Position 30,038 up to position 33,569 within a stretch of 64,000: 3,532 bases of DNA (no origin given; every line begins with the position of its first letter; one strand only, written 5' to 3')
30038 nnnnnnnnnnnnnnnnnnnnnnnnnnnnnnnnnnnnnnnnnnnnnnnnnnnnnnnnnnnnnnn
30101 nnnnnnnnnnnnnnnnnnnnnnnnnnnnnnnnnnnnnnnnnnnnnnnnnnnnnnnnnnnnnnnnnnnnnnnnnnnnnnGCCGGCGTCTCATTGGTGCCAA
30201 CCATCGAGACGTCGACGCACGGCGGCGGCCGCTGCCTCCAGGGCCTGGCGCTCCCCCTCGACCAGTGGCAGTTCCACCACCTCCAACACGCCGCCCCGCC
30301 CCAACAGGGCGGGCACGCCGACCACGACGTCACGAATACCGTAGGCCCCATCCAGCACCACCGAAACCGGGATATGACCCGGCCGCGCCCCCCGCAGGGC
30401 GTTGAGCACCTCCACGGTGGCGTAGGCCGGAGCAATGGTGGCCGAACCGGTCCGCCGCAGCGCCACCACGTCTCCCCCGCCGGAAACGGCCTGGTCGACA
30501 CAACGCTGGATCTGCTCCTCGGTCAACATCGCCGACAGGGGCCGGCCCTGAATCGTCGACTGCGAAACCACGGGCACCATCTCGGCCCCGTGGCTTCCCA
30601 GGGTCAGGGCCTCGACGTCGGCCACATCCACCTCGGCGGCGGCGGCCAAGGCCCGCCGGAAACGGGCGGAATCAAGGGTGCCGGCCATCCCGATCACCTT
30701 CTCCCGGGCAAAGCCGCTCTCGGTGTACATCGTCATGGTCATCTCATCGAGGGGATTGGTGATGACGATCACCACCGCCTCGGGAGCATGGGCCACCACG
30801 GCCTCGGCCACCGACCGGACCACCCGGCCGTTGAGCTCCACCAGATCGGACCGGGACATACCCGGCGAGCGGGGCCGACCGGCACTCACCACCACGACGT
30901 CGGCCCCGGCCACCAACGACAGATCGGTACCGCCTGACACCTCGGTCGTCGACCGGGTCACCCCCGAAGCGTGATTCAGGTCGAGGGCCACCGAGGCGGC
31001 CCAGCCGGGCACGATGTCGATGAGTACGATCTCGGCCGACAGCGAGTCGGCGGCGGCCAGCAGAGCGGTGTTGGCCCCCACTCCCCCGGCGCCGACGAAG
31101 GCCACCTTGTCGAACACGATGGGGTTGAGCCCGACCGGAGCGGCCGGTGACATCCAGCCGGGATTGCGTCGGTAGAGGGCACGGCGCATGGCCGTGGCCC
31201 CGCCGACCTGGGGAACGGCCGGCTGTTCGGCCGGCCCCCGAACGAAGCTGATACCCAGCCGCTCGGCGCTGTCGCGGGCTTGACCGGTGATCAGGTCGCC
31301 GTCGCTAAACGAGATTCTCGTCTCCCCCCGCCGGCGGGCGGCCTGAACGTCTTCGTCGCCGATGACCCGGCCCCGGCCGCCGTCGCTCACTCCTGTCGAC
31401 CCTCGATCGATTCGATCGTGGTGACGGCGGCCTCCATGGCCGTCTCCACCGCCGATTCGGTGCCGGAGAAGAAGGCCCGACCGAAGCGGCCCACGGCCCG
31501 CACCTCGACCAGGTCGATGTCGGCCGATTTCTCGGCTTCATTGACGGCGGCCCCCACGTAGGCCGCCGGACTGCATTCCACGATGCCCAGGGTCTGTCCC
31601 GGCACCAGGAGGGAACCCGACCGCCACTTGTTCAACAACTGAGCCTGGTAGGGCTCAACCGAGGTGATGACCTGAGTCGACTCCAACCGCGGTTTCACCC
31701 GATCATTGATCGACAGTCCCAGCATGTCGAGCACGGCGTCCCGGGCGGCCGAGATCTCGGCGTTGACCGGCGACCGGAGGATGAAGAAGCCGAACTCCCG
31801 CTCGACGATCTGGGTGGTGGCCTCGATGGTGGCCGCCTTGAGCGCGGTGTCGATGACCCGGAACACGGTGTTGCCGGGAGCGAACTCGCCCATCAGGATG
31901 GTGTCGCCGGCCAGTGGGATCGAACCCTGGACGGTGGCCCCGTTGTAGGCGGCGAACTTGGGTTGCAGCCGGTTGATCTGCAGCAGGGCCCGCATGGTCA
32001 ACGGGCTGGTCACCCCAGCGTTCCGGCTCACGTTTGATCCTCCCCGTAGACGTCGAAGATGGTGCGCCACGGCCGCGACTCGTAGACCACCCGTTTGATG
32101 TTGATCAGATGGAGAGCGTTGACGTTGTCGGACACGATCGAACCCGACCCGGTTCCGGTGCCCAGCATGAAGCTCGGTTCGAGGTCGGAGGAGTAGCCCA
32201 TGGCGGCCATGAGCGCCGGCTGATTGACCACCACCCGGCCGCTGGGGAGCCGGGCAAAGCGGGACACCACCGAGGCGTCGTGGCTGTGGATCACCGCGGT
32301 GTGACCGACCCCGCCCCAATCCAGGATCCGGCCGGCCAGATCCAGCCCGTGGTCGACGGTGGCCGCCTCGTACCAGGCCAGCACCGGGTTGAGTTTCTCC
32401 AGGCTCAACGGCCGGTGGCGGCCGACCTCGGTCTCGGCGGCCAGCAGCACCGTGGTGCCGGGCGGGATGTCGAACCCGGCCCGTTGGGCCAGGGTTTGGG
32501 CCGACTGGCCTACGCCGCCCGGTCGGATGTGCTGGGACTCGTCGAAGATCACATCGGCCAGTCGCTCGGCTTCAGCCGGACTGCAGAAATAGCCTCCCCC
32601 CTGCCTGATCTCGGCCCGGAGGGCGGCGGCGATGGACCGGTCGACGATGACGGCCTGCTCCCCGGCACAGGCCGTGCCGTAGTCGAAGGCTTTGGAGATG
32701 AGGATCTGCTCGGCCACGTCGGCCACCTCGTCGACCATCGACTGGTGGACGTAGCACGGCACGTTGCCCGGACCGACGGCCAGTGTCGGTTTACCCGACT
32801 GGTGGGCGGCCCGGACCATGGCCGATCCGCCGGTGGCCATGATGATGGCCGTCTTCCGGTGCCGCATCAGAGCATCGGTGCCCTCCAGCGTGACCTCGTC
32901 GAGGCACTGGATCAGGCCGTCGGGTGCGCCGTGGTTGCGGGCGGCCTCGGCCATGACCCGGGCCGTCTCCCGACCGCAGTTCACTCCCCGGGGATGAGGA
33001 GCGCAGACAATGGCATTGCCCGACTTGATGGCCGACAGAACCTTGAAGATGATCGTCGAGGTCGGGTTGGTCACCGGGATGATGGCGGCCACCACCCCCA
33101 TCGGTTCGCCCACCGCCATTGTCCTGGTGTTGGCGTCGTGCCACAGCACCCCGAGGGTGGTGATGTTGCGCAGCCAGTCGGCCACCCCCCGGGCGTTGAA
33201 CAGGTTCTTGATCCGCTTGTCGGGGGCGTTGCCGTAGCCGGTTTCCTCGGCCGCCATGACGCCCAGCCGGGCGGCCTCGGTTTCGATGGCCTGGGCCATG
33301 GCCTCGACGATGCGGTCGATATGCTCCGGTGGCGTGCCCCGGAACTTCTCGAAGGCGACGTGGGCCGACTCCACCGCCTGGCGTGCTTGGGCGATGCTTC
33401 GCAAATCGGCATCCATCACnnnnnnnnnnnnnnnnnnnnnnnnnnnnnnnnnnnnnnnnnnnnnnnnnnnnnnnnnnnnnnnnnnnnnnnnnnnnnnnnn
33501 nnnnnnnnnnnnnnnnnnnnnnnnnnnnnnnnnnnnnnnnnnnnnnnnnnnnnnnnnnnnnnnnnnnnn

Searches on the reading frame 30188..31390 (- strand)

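Call 6: search_protein_families(library=pfam, proteins=[window:30188-31390:-], max_evalue=0.01)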
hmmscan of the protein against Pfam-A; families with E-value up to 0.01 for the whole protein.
window:30188-31390:- (400 aa): 4 families
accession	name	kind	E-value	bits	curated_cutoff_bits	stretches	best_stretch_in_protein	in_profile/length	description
PF00056.29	Ldh_1_N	-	6.1e-36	124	27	1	95-234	2-141/141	lactate/malate dehydrogenase, NAD binding domain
PF02866.23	Ldh_1_C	-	2.5e-25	89.9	22.6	1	238-393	2-165/174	lactate/malate dehydrogenase, alpha/beta C-terminal domain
PF00899.27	ThiF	-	0.0081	15.8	28.1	0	87-113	14-40/238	ThiF family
PF13546.12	DDE_5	-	0.0096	15.9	27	0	264-325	40-103/272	DDE superfamily endonuclease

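Call 9: search_protein_families(library=ncbifam, proteins=[window:30188-31390:-], max_evalue=0.001)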
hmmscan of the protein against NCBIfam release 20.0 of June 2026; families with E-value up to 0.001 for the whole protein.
window:30188-31390:- (400 aa): 12 families
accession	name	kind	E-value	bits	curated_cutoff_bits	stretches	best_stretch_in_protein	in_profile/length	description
NF004863.0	PRK06223.1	subfamily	7.2e-97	324.3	283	1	94-396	4-305/313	malate dehydrogenase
TIGR01763.1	MalateDH_bact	equivalog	6.2e-85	285.1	351.85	1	95-395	3-302/305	malate dehydrogenase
TIGR01771.1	L-LDH-NAD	equivalog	5.8e-64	216.3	303.55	1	99-392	2-298/299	L-lactate dehydrogenase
NF000824.0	PRK00066.1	subfamily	2.6e-62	210.9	339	1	94-396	7-312/316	L-lactate dehydrogenase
NF041314.1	Malate_DH_Halo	equivalog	1.9e-48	165.2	550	1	95-391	3-296/304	malate dehydrogenase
TIGR01772.1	MDH_euk_gproteo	equivalog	3.1e-33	115.4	273.05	1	95-393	1-302/313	malate dehydrogenase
TIGR01759.1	MalateDH-SF1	subfamily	1e-23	83.9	345.65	1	160-389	77-318/327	malate dehydrogenase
NF003916.0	PRK05442.1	equivalog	2.1e-23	82.8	271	1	159-391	78-316/328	malate dehydrogenase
TIGR01758.1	MDH_euk_cyt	equivalog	4.4e-14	52.7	470.4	1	161-389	74-313/324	malate dehydrogenase, NAD-dependent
TIGR01757.1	Malate-DH_plant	equivalog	5.5e-12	45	598.3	1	148-361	105-326/387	malate dehydrogenase, NADP-dependent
TIGR01756.1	LDH_protist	equivalog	4.9e-11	42.3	486.25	1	159-373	57-282/313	lactate dehydrogenase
NF005694.0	PRK07502.1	equivalog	2.2e-05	23.9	409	1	91-228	4-139/310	prephenate/arogenate dehydrogenase family protein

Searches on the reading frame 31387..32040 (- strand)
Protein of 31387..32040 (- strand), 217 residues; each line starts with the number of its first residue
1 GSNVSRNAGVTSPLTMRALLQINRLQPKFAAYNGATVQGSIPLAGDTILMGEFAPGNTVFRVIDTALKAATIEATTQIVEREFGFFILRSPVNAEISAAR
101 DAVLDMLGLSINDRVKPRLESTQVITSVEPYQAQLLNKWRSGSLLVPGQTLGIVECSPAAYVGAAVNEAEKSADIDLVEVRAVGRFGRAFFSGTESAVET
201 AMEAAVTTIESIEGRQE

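Call 6: search_protein_families(library=pfam, proteins=[window:31387-32040:-], max_evalue=0.01)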
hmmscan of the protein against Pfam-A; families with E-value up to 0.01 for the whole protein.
window:31387-32040:- (217 aa): 1 family
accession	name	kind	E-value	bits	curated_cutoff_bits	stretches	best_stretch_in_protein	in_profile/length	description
PF00936.24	BMC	-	3.4e-11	43.4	24.5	1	151-209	2-61/75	BMC domain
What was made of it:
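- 31387..32031 (-): BMC-T (tandem-domain shell protein, CsoS1D-like). Pfam BMC (call 6).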

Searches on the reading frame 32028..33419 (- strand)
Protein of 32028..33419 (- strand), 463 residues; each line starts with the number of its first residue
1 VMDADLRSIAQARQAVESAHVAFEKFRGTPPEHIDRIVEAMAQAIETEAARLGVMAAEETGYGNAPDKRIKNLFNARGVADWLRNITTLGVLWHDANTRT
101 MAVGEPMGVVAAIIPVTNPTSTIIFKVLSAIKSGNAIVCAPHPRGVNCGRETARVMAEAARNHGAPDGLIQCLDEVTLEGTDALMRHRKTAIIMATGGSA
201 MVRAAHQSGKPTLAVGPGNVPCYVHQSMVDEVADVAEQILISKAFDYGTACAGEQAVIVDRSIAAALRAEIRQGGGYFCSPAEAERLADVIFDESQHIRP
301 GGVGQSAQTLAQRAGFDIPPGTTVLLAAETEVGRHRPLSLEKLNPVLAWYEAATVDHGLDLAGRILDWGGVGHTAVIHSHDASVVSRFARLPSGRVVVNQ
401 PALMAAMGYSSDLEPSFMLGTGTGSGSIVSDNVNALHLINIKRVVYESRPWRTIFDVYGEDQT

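Call 7: search_protein_families(library=pfam, proteins=[window:32028-33419:-], max_evalue=0.01)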
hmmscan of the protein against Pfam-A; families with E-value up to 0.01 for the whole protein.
window:32028-33419:- (463 aa): 1 family
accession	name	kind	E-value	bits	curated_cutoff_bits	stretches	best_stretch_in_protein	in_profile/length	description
PF00171.27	Aldedh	-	2e-28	99.6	23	1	10-271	29-289/461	Aldehyde dehydrogenase family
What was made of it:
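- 32028..33419 (-): CoA-acylating aldehyde dehydrogenase (EutE/PduP type). Pfam Aldedh (call 7).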

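Call 9: search_protein_families(library=ncbifam, proteins=[window:32028-33419:-], max_evalue=0.001)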
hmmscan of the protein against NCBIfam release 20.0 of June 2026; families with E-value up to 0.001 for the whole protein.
window:32028-33419:- (463 aa): 39 families (the best 25 are shown)
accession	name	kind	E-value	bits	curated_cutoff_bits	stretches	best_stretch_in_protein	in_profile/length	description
TIGR02518.1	EutH_ACDH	equivalog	4.4e-140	467.8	620.1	1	3-449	1-446/488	acetaldehyde dehydrogenase (acetylating)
NF010378.0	PRK13805.1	equivalog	3.5e-136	455.3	951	1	8-445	12-450/872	bifunctional acetaldehyde-CoA/alcohol dehydrogenase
NF047625.1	AcylSulfactDhSauS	equivalog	1.4e-86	291.2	600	1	12-447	6-443/464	acylating sulfoacetaldehyde dehydrogenase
NF011927.0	PRK15398.1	subfamily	5.4e-73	246.2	403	1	11-427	37-444/465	aldehyde dehydrogenase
NF010000.0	PRK13473.1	subfamily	7.6e-16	57.8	615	1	7-271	36-300/475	aminobutyraldehyde dehydrogenase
TIGR02299.1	HpaE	equivalog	2.9e-13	49.2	638.35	1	12-213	40-238/488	5-carboxymethyl-2-hydroxymuconate semialdehyde dehydrogenase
NF050084.1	pip_6_carb_DH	equivalog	3e-12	46.2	730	1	8-272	17-284/475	L-piperidine-6-carboxylate dehydrogenase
TIGR01804.1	BADH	equivalog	6.5e-12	44.7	668.6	1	12-271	37-296/467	betaine-aldehyde dehydrogenase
NF040648.1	lactal_redase_Meth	equivalog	7.6e-12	45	650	1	10-266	33-289/463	lactaldehyde dehydrogenase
NF007352.0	PRK09847.1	equivalog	1.4e-11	43.6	850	1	13-399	60-452/495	aldehyde dehydrogenase PuuC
TIGR01780.1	SSADH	subfamily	5.7e-11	42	646.35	1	8-267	17-276/448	succinate-semialdehyde dehydrogenase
NF045736.1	PaDhStyDRhodo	equivalog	7.4e-11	41.3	800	1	11-265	41-300/479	phenylacetaldehyde dehydrogenase StyD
NF001221.0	PRK00197.1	equivalog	7.6e-11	41.4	289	1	101-271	111-278/418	glutamate-5-semialdehyde dehydrogenase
NF045735.1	PaDhStyDPseudo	equivalog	1e-10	40.9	850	1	10-203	40-239/483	phenylacetaldehyde dehydrogenase StyD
NF052305.1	DioxValDhHalo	equivalog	3.3e-10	39.5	750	1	9-265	42-298/483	2,5-dioxovalerate dehydrogenase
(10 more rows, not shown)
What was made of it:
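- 32028..33419 (-): NCBIfam acetaldehyde dehydrogenase (acetylating), 468 bits, below the cut-off of 620 (call 9).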
